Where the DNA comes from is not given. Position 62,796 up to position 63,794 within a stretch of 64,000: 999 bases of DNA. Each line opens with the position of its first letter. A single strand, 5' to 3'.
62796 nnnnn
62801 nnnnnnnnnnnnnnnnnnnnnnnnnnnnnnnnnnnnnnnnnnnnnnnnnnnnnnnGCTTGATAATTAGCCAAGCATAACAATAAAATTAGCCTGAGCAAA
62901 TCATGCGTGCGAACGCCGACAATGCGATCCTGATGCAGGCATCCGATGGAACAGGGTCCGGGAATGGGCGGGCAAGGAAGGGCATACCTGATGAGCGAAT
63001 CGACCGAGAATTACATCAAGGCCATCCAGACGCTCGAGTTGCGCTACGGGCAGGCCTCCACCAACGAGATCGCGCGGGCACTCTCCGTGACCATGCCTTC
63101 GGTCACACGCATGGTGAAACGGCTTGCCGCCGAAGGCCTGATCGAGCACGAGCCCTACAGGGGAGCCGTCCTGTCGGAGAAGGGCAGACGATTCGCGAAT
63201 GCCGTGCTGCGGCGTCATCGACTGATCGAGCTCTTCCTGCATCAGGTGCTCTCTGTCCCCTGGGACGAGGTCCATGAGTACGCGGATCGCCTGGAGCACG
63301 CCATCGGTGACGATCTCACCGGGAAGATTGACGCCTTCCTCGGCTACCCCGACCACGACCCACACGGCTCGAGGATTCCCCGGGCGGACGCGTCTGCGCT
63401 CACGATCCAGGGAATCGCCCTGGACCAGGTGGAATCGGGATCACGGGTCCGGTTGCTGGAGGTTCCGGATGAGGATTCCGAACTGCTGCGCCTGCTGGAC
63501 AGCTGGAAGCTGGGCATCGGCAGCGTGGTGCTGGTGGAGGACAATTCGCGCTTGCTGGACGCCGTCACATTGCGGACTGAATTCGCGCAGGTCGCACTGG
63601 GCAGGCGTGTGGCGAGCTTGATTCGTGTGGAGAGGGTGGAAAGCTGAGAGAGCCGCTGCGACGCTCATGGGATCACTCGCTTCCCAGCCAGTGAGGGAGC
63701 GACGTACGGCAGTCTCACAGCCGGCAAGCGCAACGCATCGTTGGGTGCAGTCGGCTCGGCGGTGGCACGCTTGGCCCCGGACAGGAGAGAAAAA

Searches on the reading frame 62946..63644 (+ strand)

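Call 38: search_protein_families(library=ncbifam, proteins=[window:62946-63644:+], max_evalue=0.01)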
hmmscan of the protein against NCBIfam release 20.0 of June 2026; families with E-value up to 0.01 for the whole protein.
window:62946-63644:+ (233 aa): 11 families
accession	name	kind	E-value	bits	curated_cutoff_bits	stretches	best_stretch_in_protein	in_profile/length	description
NF047407.1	TransRegMntRTherm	equivalog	7.4e-46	156.6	350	1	16-231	6-226/227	manganese-dependent transcriptional regulator MntR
NF053665.1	TransRegDtxRActin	equivalog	1.2e-23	83.8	290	1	18-150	6-138/233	iron-dependent transcriptional repressor DtxR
NF008273.0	PRK11050.1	equivalog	6.9e-22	77.8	153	1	16-127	34-144/156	manganese-binding transcriptional regulator MntR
NF003025.0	PRK03902.1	equivalog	5.6e-19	68.6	138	1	17-138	3-123/142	transcriptional regulator MntR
TIGR02702.1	SufR_cyano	equivalog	0.00011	21.9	178.8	1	26-78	5-57/208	iron-sulfur cluster biosynthesis transcriptional regulator SufR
NF033545.0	transpos_IS630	equivalog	0.0031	17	100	1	30-75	6-55/299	IS630 family transposase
TIGR01884.1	cas_HTH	subfamily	0.0038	16.6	60.2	1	18-73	139-193/202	CRISPR-associated CARF protein Csa3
NF053606.1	Sta1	subfamily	0.0047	17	80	1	28-81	27-76/100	Sta1 family transcriptional regulator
NF008565.1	PRK11512.1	equivalog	0.0069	16.4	240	0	39-103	57-124/144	multiple antibiotic resistance transcriptional regulator MarR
NF041395.1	TranRegLrpA1_Halo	equivalog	0.0079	16.2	250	0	17-66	3-49/142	HTH-type transcriptional regulator LrpA1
TIGR02337.1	HpaR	equivalog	0.01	15.7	121.2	0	23-68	30-74/130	homoprotocatechuate degradation operon regulator HpaR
